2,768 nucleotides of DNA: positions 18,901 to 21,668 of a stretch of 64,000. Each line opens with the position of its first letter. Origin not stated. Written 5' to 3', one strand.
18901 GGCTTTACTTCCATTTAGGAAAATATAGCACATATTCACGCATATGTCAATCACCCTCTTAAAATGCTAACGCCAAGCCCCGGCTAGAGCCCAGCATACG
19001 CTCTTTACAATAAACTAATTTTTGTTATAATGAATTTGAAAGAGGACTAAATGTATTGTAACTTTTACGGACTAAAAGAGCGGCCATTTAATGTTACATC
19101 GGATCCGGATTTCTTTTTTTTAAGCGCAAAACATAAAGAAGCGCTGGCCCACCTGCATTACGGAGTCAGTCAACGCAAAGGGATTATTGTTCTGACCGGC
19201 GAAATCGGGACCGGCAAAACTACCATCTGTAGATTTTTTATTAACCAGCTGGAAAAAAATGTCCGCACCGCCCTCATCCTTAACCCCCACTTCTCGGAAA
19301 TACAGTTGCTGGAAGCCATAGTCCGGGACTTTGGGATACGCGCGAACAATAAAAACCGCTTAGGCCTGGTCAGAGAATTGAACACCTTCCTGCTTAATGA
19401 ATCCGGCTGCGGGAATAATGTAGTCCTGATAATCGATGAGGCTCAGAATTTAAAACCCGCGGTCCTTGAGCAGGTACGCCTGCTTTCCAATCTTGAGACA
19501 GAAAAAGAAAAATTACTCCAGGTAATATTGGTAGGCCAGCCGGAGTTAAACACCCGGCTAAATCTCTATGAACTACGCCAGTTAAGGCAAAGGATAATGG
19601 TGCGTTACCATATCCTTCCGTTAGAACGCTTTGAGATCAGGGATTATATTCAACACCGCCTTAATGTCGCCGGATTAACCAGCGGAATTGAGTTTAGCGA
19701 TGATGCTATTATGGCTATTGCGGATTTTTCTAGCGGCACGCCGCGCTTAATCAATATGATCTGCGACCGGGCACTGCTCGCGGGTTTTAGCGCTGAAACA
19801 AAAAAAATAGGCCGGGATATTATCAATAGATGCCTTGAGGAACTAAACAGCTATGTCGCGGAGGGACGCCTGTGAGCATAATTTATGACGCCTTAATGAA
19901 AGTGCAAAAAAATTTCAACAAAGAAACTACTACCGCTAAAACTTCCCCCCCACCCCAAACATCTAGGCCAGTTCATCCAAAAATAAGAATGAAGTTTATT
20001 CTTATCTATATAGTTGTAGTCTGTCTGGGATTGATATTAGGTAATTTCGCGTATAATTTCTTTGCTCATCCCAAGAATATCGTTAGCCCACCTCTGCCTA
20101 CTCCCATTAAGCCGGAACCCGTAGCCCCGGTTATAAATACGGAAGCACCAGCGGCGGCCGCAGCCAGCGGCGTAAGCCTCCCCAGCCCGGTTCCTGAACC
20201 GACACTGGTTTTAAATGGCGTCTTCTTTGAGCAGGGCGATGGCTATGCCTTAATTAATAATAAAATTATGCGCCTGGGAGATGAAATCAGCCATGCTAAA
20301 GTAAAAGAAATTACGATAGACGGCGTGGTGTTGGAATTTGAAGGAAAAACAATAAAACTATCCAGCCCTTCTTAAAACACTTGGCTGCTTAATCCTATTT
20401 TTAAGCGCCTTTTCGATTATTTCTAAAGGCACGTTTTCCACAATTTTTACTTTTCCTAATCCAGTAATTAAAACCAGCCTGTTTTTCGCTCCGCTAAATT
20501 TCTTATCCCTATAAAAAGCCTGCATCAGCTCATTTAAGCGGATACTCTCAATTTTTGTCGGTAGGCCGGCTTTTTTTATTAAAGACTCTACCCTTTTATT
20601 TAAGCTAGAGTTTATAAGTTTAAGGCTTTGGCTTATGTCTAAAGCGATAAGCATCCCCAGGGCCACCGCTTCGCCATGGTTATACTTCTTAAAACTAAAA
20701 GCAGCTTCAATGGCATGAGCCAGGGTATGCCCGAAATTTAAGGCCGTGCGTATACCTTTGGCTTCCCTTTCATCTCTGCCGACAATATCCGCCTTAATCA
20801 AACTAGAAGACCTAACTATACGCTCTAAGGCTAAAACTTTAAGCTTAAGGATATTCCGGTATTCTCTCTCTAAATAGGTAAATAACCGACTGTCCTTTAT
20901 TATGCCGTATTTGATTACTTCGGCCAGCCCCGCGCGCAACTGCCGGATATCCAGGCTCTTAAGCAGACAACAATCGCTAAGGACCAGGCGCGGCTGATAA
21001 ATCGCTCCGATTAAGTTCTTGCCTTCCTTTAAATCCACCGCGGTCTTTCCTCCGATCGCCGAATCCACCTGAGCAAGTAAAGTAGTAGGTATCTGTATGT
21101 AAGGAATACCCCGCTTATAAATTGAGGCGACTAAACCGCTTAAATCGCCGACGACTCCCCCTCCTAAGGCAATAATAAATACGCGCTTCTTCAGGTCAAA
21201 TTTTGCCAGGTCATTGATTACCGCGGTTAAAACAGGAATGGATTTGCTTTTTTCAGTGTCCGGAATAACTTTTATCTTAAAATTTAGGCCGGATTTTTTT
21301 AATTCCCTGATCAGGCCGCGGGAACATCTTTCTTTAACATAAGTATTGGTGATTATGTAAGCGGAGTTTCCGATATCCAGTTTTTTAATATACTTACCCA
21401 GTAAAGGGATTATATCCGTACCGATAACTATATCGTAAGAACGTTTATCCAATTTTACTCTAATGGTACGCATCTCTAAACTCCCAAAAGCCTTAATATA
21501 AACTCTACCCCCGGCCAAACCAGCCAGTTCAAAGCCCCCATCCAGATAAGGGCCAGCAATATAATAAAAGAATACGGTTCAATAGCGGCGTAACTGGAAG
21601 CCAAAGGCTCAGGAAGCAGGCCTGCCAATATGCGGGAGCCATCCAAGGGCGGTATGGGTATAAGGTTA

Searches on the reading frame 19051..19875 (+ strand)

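Call 57: search_protein_families(library=pfam, proteins=[window:19051-19875:+], max_evalue=0.00001)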
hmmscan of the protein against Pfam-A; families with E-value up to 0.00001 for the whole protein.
window:19051-19875:+ (274 aa): 3 families
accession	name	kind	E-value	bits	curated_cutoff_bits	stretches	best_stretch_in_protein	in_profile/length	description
PF13401.12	AAA_22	-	2.5e-29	102.7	27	1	41-170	3-130/130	AAA domain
PF13191.12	AAA_16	-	1.5e-11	45.6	32.6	1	30-155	10-164/167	AAA ATPase domain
PF13245.12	AAA_19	-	4.4e-06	27.4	25.1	0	43-163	11-125/134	AAA domain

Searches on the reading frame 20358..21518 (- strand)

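Call 57: search_protein_families(library=pfam, proteins=[window:20358-21518:-], max_evalue=0.00001)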
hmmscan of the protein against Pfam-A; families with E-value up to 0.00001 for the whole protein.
window:20358-21518:- (386 aa): 4 families
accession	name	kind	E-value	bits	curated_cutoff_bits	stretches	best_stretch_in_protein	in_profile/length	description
PF24621.2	DHQS_C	-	9.9e-45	152.5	27.6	1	197-340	1-143/144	3-dehydroquinate synthase C-terminal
PF01761.26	DHQ_synthase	-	5.9e-41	139.2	24.2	1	84-195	3-114/115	3-dehydroquinate synthase N-terminal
PF13685.12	Fe-ADH_2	-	3.7e-08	34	28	1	31-147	1-108/149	Iron-containing alcohol dehydrogenase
PF00465.25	Fe-ADH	-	9.6e-07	29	31.3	1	29-146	3-130/168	Iron-containing alcohol dehydrogenase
